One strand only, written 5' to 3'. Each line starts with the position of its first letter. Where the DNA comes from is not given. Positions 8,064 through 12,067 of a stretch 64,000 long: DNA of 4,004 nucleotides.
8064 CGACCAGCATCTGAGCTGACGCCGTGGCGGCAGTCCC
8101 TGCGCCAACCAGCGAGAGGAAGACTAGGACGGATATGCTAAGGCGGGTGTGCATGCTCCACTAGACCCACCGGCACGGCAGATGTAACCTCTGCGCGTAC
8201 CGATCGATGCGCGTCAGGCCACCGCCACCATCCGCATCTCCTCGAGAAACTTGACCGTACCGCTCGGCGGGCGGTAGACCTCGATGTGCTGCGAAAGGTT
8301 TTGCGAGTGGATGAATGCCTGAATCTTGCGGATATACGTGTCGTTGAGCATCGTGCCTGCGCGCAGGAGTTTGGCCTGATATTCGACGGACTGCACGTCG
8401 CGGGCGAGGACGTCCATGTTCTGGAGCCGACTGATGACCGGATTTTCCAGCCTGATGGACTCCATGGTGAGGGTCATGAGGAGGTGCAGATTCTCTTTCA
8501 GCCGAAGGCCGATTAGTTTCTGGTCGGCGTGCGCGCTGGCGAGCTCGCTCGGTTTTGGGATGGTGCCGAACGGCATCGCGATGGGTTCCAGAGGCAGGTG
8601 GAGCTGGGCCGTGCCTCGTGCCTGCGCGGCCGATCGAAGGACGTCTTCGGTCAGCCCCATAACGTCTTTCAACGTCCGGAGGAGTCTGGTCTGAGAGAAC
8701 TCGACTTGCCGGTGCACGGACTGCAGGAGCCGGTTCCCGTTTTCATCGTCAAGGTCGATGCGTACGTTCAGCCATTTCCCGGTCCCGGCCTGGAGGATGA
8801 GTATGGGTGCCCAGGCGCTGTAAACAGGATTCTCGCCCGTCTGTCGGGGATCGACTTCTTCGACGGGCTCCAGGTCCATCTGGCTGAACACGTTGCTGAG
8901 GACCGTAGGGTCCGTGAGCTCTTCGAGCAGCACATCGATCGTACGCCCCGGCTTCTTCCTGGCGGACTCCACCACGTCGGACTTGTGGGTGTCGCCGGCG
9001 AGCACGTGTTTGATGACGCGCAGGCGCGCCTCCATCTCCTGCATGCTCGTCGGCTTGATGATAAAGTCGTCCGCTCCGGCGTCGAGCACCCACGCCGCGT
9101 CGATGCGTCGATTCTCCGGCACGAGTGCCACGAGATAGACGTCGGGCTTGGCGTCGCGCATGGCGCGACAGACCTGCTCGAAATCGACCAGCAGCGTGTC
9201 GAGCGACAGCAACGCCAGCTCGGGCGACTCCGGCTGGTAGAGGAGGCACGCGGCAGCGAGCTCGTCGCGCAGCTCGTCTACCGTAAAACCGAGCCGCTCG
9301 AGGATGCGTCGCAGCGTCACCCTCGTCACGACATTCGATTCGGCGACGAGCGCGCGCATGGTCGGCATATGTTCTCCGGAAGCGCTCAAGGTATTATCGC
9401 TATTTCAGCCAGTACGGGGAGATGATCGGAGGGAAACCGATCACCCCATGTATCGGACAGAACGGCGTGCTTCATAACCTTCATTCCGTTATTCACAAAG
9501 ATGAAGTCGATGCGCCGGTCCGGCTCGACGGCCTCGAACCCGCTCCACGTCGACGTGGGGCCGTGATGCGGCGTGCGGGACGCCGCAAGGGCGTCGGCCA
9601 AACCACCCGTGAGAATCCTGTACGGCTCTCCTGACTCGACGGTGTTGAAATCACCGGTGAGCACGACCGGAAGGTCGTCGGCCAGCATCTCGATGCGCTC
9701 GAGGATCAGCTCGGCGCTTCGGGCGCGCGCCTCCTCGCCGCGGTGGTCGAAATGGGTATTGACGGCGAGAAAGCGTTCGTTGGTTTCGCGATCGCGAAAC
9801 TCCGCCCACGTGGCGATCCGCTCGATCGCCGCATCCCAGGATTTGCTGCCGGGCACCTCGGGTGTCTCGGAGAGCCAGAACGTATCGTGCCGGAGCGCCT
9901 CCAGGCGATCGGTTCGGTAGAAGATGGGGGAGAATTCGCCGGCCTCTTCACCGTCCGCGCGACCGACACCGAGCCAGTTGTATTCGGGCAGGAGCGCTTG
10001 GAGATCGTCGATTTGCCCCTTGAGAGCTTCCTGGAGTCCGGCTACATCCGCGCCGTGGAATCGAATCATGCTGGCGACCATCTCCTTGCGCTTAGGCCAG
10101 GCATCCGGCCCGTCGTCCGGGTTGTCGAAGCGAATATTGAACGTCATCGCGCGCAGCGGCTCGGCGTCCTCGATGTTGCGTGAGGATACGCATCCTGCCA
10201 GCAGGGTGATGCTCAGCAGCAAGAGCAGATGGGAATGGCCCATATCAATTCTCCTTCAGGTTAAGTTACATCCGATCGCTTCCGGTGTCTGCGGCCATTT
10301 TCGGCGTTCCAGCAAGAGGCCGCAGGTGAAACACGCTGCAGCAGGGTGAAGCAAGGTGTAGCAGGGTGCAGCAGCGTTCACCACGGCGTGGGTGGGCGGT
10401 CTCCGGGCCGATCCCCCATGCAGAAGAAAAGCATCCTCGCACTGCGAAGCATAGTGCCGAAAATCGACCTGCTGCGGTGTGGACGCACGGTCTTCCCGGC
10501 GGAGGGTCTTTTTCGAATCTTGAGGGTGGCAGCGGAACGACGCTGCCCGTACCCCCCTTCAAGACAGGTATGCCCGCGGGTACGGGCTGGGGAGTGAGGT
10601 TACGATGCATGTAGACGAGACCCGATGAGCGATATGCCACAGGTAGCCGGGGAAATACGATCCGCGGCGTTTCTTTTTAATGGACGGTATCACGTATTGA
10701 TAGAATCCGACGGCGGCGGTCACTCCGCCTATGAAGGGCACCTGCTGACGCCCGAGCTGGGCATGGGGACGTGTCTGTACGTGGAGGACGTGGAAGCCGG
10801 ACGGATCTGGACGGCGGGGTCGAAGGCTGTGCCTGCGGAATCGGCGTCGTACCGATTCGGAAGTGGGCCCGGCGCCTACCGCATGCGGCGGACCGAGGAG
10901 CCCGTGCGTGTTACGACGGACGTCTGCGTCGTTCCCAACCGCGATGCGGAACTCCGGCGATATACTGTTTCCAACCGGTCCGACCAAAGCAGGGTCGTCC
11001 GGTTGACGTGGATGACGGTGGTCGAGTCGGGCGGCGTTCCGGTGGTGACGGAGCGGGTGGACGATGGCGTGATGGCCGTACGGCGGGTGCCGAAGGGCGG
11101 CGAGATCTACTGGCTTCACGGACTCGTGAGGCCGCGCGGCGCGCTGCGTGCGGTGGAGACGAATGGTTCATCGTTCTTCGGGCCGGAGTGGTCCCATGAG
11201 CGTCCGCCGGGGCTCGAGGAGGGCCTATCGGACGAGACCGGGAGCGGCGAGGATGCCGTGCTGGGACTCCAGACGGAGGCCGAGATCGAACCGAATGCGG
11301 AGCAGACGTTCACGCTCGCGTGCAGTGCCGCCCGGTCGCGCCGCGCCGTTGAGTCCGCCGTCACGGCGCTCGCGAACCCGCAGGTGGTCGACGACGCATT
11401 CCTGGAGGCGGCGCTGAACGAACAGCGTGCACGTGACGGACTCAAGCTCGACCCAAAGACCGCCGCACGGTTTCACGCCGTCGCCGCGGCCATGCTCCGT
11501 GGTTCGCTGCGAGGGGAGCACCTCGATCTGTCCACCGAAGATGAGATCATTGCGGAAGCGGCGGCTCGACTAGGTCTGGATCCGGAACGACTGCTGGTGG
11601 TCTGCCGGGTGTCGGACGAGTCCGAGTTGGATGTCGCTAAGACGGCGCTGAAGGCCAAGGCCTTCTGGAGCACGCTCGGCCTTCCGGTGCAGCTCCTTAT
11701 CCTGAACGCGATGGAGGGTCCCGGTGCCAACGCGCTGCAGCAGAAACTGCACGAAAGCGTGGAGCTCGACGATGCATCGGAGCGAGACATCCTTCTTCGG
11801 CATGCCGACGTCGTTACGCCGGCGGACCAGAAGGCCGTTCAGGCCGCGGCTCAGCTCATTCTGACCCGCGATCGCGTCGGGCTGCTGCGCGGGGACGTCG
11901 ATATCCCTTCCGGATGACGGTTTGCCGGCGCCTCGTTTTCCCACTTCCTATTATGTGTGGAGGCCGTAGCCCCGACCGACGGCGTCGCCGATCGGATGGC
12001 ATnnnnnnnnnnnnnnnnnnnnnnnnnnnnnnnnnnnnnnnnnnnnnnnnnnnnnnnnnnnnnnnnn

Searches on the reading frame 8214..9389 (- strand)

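Call 5: search_protein_families(library=pfam, proteins=[window:8214-9389:-])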
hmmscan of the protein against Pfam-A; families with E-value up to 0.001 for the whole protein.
window:8214-9389:- (391 aa): 2 families
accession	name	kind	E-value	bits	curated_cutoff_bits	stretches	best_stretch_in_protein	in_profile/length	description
PF00072.30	Response_reg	-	2.2e-08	34.7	30.2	1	14-123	2-110/111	Response regulator receiver domain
PF21695.3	GlnR_1st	-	0.00015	22.1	27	1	46-126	32-110/111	Transcription regulator GlnR, N-terminal domain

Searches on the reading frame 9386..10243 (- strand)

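Call 5: search_protein_families(library=pfam, proteins=[window:9386-10243:-])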
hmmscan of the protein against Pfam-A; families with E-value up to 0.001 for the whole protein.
window:9386-10243:- (285 aa): 1 family
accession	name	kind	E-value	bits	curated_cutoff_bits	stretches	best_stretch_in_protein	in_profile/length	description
PF03372.29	Exo_endo_phos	-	6.8e-21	75.4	24.5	1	33-274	1-225/225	Endonuclease/Exonuclease/phosphatase family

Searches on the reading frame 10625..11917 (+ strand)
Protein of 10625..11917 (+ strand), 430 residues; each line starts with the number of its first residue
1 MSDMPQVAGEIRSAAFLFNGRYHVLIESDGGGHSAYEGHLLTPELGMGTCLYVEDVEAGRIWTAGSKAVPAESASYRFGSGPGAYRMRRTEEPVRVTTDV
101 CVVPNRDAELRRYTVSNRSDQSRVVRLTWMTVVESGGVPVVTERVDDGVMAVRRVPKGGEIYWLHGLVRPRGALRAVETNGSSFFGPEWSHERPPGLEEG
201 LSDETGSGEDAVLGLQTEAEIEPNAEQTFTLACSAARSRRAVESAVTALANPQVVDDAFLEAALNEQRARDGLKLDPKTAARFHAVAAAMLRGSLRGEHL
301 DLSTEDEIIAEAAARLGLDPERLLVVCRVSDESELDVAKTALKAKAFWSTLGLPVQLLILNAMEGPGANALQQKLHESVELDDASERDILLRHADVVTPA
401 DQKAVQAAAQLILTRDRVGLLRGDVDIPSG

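Call 5: search_protein_families(library=pfam, proteins=[window:10625-11917:+])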
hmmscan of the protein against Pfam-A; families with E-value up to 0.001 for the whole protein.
window:10625-11917:+ (430 aa): 1 family
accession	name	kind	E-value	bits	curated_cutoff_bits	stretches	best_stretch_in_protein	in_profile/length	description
PF06165.18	GH94_b-supersand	-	9.9e-24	84.6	23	1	16-231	7-248/251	Glycosyl hydrolase 94, supersandwich domain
